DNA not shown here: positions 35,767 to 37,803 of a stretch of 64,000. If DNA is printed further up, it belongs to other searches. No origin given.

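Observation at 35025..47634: Ten-gene accessory operon combining an AprAB-like flavo-FeS enzyme, HEAT protein, cysteine-depleted ferredoxin, NitT/TauT ABC importer, a 1306-aa NfnAB-like fusion and an LLM monooxygenase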

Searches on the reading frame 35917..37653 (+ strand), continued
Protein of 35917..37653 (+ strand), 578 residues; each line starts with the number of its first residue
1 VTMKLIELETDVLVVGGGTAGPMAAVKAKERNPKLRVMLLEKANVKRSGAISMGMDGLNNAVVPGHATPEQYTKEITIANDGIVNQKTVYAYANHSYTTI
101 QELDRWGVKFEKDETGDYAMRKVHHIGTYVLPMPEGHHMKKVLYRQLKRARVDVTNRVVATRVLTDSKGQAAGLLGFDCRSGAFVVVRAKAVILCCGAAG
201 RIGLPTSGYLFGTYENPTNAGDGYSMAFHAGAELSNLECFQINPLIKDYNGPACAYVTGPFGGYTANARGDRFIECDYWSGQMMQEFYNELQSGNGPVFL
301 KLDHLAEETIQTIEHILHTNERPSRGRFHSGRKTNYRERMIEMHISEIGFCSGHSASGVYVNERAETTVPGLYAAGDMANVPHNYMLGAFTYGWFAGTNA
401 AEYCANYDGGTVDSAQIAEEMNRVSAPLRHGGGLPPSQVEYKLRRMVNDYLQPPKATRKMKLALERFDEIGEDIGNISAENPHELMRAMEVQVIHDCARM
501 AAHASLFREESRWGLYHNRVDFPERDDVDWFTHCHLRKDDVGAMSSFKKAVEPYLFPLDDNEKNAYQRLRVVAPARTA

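Call 26: search_solved_structures(query=window:35917-37653:+, max_evalue=1e-30, show_alignments=3)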
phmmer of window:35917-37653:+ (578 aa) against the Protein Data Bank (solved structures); distinct sequences matched with E-value up to 1e-30: 3.
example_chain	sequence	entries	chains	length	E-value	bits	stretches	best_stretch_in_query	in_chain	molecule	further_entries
8a8o_A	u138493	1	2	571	3.7e-66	226.9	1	7-535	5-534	Alpha-subunit of the PAPS reductase from Methanothermococcus thermolithotrophicus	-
1jnr_A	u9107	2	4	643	1.2e-38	136.1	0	8-275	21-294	adenylylsulfate reductase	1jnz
2fja_A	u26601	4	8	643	1.5e-38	135.8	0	8-275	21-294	adenylylsulfate reductase, subunit A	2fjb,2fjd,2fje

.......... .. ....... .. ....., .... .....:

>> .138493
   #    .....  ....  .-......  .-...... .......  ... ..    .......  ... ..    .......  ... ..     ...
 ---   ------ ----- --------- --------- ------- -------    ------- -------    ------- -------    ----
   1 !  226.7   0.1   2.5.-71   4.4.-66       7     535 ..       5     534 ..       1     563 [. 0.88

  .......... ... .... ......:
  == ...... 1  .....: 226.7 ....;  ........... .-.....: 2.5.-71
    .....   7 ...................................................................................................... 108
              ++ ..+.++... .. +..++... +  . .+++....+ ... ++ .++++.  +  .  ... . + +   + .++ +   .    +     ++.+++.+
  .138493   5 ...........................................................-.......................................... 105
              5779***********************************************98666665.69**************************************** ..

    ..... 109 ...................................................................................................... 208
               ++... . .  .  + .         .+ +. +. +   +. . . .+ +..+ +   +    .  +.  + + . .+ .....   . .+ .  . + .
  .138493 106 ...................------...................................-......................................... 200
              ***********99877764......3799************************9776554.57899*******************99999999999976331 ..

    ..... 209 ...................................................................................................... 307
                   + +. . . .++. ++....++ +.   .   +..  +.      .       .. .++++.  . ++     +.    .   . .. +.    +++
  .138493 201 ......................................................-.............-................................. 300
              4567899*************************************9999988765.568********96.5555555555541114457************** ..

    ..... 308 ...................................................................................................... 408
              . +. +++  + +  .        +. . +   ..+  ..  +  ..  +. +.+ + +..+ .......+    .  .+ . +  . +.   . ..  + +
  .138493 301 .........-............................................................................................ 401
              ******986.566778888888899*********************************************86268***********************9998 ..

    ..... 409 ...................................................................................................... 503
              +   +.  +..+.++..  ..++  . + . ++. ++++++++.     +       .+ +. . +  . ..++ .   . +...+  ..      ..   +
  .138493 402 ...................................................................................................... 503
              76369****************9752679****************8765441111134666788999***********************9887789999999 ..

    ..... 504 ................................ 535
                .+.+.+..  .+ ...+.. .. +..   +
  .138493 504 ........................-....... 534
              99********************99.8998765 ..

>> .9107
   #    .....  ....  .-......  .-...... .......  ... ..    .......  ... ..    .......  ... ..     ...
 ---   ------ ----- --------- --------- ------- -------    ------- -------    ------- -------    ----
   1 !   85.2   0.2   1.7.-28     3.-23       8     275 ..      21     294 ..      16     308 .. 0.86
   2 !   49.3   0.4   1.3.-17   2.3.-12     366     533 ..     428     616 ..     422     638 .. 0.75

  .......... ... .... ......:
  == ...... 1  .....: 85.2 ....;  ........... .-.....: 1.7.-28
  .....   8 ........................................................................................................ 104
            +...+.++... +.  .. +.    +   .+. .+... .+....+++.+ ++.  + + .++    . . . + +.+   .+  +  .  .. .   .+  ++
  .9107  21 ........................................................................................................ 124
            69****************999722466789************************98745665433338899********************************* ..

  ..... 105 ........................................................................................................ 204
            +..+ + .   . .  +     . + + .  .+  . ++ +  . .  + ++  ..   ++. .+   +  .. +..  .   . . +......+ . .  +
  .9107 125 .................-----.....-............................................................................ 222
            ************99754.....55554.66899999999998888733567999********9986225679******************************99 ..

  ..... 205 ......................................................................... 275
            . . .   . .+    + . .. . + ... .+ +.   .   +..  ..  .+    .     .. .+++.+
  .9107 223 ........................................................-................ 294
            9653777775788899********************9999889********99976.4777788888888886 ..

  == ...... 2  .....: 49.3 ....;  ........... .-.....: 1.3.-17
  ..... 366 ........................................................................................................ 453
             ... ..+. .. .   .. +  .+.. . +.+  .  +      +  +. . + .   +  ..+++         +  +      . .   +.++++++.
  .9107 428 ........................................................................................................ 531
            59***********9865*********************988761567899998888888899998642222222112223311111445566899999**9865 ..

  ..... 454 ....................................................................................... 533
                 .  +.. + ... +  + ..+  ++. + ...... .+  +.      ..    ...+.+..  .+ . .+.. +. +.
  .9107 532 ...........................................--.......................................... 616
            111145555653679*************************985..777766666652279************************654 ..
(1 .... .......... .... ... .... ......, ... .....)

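Call 29: search_protein_families(library=pfam, proteins=[L013:7645-9174:-, L013:2260-3339:+, L014:16595-18700:-, L014:18651-19583:-, L014:19964-20956:-, L030:7995-8969:+, L017:16879-17790:-, L065:5883-6980:+, L039:17777-19642:+, L039:16910-17602:+], max_evalue=0.0001)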
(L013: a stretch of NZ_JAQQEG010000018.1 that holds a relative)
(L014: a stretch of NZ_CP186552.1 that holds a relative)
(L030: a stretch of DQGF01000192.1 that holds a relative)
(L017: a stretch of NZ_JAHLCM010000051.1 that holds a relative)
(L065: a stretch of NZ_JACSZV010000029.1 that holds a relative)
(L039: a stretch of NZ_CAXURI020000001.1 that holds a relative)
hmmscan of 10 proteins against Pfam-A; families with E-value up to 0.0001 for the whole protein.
L013:7645-9174:- (509 aa): 1 family
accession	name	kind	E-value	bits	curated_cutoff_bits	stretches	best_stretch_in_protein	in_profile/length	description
PF00296.26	Bac_luciferase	-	3.2e-44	152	27.9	1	88-452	12-311/314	Luciferase-like monooxygenase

L013:2260-3339:+ (359 aa): 3 families
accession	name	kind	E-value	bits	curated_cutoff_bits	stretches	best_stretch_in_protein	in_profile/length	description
PF09084.16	NMT1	-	6.3e-22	79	20.5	1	100-279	30-215/216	NMT1/THI5 like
PF12974.12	Phosphonate-bd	-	6.8e-11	42.4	27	1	81-215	22-161/242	ABC transporter, phosphonate, periplasmic substrate-binding protein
PF16868.10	NMT1_3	-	6.1e-07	29.8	27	1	90-224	30-174/289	NMT1-like family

L014:16595-18700:- (701 aa): 5 families
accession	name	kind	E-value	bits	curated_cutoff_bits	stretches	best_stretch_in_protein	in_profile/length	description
PF00266.25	Aminotran_5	-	1e-148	495.7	21.5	1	321-690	1-371/371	Aminotransferase class-V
PF00155.27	Aminotran_1_2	-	2.9e-11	43.6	19.7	1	362-546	41-245/361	Aminotransferase class I and II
PF01212.27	Beta_elim_lyase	-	6.9e-06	26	27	1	382-540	48-217/288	Beta-eliminating lyase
PF01041.23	DegT_DnrJ_EryC1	-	2.2e-05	24.3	19.8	1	371-502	32-151/360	DegT/DnrJ/EryC1/StrS aminotransferase family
PF01053.26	Cys_Met_Meta_PP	-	9.1e-05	21.6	27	0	405-522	87-198/381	Cys/Met metabolism PLP-dependent enzyme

L014:18651-19583:- (310 aa): 1 family
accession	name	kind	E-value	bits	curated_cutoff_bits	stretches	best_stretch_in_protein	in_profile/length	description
PF19307.5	SrpI-like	-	6.3e-100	333.8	22.8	1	58-300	11-253/254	Type 2A encapsulin shell protein SrpI-like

L014:19964-20956:- (330 aa): 2 families
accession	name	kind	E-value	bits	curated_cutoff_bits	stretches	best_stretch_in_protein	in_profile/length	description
PF00132.30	Hexapep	-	3.1e-10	39.7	27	1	247-281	1-35/36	Bacterial transferase hexapeptide (six repeats)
PF14602.12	Hexapep_2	-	3.5e-05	23.9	27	0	249-282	3-34/34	Hexapeptide repeat of succinyl-transferase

L030:7995-8969:+ (324 aa): 3 families
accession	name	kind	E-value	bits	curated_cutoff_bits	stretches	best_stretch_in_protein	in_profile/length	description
PF22725.1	GFO_IDH_MocA_C3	-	1e-27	97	27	1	134-257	1-123/124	GFO/IDH/MocA C-terminal domain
PF01408.29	GFO_IDH_MocA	-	1.1e-24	87.9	24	1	6-125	1-119/120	Oxidoreductase family, NAD-binding Rossmann fold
PF02894.22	GFO_IDH_MocA_C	-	5.5e-14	52.9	22.9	1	139-265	2-129/218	Oxidoreductase family, C-terminal alpha/beta domain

L017:16879-17790:- (303 aa): 2 families
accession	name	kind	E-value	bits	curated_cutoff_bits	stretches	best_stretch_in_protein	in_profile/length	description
PF03466.25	LysR_substrate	-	2.7e-34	118.8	28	1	92-296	2-206/209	LysR substrate binding domain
PF00126.33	HTH_1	-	6.2e-21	74.6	26.6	1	9-67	2-60/60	Bacterial regulatory helix-turn-helix protein, lysR family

L065:5883-6980:+ (365 aa): 3 families
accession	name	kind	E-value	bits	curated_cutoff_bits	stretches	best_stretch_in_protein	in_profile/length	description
PF12625.12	Arabinose_bd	-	2.1e-36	126.2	27.6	1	31-211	1-182/185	Arabinose-binding domain of AraC transcription regulator, N-term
PF12833.13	HTH_18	-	3e-21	76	33.6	1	264-340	2-79/80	Helix-turn-helix domain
PF00165.29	HTH_AraC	-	1.4e-13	51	26.6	1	305-340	8-42/42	Bacterial regulatory helix-turn-helix proteins, AraC family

L039:17777-19642:+ (621 aa): 1 family
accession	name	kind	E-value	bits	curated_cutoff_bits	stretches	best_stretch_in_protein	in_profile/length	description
PF00817.25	IMS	-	5.5e-08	33.3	23.2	1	174-300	20-147/148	impB/mucB/samB family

L039:16910-17602:+ (230 aa): 2 families
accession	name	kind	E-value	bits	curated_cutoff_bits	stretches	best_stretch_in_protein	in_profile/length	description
PF00717.28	Peptidase_S24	-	3.5e-34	117.4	23.3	1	109-223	1-115/116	Peptidase S24-like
PF01726.22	LexA_DNA_bind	-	1.9e-15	56.8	23.7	1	29-93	1-65/65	LexA DNA binding domain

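Call 62: search_protein_representatives(protein=window:35917-37653:+)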
Query: 578 residues. Proteins with E-value up to 0.001 (for the whole library): 5882; up to 1e-10: 2570; up to 1e-30: 480. The best 150 are listed.
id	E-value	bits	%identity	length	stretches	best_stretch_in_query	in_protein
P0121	1.0e-250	849.5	64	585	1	3-572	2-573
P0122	7.6e-217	737.7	62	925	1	6-559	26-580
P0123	4.3e-169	580.0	64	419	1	6-409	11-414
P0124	3.6e-167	573.6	61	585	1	7-427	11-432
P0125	4.6e-142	490.7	62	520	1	120-527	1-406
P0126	9.3e-137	473.2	42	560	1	6-550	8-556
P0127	6.0e-123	427.6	40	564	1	7-530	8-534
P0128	5.6e-120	417.8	40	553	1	8-539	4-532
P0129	8.5e-120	417.2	72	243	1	62-304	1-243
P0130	1.5e-118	413.2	78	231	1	3-233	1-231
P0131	9.5e-118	410.5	66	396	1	68-347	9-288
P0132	2.0e-115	402.8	39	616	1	8-569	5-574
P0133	7.0e-113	394.4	65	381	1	193-489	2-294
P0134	1.6e-109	383.3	72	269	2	283-480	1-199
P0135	1.3e-107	377.0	70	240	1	192-432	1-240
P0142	1.2e-98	347.4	37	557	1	8-542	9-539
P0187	1.4e-67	244.8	35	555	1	8-538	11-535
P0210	8.2e-60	219.2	33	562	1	8-532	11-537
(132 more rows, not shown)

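Call 63: find_encoding_contigs(protein=P0122, flank=10000, max_places=3)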
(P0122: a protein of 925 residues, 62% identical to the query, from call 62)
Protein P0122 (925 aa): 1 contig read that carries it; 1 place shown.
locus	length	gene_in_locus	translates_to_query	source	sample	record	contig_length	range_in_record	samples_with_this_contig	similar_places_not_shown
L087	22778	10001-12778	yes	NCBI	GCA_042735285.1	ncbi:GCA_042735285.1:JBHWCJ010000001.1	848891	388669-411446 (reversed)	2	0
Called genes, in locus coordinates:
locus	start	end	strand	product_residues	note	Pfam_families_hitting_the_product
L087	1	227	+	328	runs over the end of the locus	PF00005:ABC_tran, PF13304:AAA_21 (weak), PF08352:oligo_HPY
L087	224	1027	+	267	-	PF00005:ABC_tran, PF13401:AAA_22 (faint), PF08352:oligo_HPY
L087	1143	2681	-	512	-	PF12146:Hydrolase_4 (faint), PF12697:Abhydrolase_6, PF20434:BD-FAE (weak)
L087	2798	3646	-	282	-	PF00248:Aldo_ket_red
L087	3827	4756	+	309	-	PF13560:HTH_31, PF01381:HTH_3, PF17765:MLTR_LBD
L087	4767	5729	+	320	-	-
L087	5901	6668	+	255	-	PF00392:GntR, PF07702:UTRA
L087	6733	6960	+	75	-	PF13484:Fer4_16 (faint), PF00037:Fer4 (faint), PF13237:Fer4_10, PF14697:Fer4_21, PF12838:Fer4_7, PF13187:Fer4_9 (weak)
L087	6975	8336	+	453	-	PF13379:NMT1_2 (weak), PF12974:Phosphonate-bd (weak), PF09084:NMT1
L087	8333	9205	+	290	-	PF00528:BPD_transp_1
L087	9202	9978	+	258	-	PF00005:ABC_tran, PF13304:AAA_21 (faint)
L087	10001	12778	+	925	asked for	PF00890:FAD_binding_2, PF01134:GIDA (faint), PF03486:HI0933_like, PF07992:Pyr_redox_2 (faint), PF12831:FAD_oxidored, PF02910:Succ_DH_flav_C, PF13646:HEAT_2, PF13646:HEAT_2, +4 more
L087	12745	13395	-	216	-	PF13302:Acetyltransf_3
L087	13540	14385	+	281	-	PF00903:Glyoxalase (weak), PF18029:Glyoxalase_6 (weak), PF22677:Ble-like_N (faint), PF18029:Glyoxalase_6 (weak)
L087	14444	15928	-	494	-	PF00083:Sugar_tr, PF07690:MFS_1, PF13347:MFS_2 (faint)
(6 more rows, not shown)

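Call 64: find_encoding_contigs(protein=P0126, flank=10000, max_places=3)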
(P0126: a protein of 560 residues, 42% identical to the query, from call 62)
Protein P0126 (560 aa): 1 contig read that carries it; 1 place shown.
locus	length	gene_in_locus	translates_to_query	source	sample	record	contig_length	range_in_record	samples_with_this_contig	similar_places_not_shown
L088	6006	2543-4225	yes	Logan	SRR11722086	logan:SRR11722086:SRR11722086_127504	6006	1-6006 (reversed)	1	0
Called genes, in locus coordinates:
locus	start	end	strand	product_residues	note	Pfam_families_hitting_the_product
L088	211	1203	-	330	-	PF03385:STELLO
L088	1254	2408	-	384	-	PF01370:Epimerase, PF16363:GDP_Man_Dehyd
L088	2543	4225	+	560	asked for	PF00890:FAD_binding_2, PF01266:DAO (weak), PF03486:HI0933_like (weak), PF07992:Pyr_redox_2 (faint), PF02910:Succ_DH_flav_C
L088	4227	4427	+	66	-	PF00037:Fer4 (weak), PF12837:Fer4_6 (weak), PF13237:Fer4_10 (weak), PF14697:Fer4_21 (weak), PF25160:LdpA_Fe-S-bd (faint), PF12838:Fer4_7, PF13187:Fer4_9 (weak), PF00037:Fer4 (weak), +1 more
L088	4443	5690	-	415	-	PF03601:Cons_hypoth698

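Call 65: find_encoding_contigs(protein=P0127, flank=8000, max_places=3)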
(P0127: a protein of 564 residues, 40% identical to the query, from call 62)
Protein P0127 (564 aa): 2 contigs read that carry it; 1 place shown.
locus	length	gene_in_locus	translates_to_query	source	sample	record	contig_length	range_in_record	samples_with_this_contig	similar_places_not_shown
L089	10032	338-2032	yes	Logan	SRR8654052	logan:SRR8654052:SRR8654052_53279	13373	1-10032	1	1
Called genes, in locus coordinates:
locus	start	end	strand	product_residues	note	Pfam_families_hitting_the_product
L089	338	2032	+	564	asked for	PF00890:FAD_binding_2, PF01266:DAO (weak), PF03486:HI0933_like (faint), PF07992:Pyr_redox_2 (faint), PF12831:FAD_oxidored (weak), PF02910:Succ_DH_flav_C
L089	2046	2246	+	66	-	PF00037:Fer4, PF12797:Fer4_2 (weak), PF12837:Fer4_6 (weak), PF13237:Fer4_10 (weak), PF14697:Fer4_21, PF25160:LdpA_Fe-S-bd (weak), PF12838:Fer4_7, PF13187:Fer4_9, +3 more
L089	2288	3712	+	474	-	PF03553:Na_H_antiporter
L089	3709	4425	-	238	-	PF00027:cNMP_binding, PF13545:HTH_Crp_2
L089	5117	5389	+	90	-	PF02597:ThiS (weak)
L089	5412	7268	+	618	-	PF02730:AFOR_N, PF01314:AFOR_C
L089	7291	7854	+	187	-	PF04879:Molybdop_Fe4S4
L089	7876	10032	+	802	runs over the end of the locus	PF00384:Molybdopterin, PF01568:Molydop_binding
